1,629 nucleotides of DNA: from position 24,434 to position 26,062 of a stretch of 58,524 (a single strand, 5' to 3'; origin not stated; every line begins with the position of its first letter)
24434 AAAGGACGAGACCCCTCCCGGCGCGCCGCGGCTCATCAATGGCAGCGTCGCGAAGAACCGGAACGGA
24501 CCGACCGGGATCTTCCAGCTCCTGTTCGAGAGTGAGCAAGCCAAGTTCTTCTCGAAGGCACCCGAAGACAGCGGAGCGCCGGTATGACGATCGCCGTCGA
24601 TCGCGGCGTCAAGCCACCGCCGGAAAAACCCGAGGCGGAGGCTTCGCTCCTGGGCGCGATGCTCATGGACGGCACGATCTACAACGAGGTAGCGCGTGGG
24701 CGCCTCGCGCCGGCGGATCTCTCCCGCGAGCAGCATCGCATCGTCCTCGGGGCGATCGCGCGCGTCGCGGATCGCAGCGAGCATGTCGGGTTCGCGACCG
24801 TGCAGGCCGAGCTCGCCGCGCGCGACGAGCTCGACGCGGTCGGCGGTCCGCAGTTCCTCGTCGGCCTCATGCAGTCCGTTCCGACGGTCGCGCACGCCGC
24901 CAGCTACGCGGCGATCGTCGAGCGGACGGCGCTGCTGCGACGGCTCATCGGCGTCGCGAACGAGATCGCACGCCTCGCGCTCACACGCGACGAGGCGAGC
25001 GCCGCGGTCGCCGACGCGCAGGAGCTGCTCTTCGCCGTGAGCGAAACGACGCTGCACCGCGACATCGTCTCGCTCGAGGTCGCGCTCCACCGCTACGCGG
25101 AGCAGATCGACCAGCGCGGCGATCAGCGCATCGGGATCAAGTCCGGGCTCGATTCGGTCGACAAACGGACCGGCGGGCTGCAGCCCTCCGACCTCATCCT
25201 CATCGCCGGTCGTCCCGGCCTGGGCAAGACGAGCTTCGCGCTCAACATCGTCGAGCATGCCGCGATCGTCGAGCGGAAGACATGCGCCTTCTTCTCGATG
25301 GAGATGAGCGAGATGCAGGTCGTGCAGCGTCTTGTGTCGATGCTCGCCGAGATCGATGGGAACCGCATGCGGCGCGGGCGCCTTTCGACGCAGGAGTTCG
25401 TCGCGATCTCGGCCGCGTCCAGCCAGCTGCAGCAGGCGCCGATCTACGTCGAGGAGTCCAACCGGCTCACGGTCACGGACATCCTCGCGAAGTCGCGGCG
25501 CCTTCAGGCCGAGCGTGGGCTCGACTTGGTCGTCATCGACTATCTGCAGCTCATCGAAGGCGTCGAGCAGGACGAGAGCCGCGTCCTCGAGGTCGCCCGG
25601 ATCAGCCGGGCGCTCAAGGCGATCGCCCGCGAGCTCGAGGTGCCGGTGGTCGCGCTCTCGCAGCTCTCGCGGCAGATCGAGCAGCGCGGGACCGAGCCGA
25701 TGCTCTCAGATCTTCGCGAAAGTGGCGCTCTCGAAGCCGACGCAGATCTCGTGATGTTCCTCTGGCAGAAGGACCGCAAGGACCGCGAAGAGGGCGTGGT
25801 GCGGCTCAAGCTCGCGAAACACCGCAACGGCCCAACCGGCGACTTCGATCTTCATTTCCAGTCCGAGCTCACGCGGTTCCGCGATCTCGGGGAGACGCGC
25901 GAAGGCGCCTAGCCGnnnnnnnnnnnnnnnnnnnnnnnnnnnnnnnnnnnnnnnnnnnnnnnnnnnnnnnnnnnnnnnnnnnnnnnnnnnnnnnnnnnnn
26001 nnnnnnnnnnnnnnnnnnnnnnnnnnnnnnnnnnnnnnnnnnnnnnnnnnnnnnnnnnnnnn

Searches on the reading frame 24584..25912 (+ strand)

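Call 58: search_protein_families(library=pfam, proteins=[window:24584-25912:+], max_evalue=0.00001)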
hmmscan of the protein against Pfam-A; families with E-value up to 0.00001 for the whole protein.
window:24584-25912:+ (442 aa): 4 families
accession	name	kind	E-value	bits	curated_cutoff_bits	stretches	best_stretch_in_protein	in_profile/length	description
PF03796.21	DnaB_C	-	1.5e-90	303.5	27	1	184-434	1-255/255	DnaB-like helicase C terminal domain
PF00772.26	DnaB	-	3e-19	69.4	23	1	12-113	2-102/103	DnaB-like helicase N terminal domain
PF13481.12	AAA_25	-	8.7e-11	42.2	27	1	185-361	15-190/195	AAA domain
PF06745.19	ATPase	-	5.4e-07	29.7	26.6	1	186-345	2-152/231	KaiC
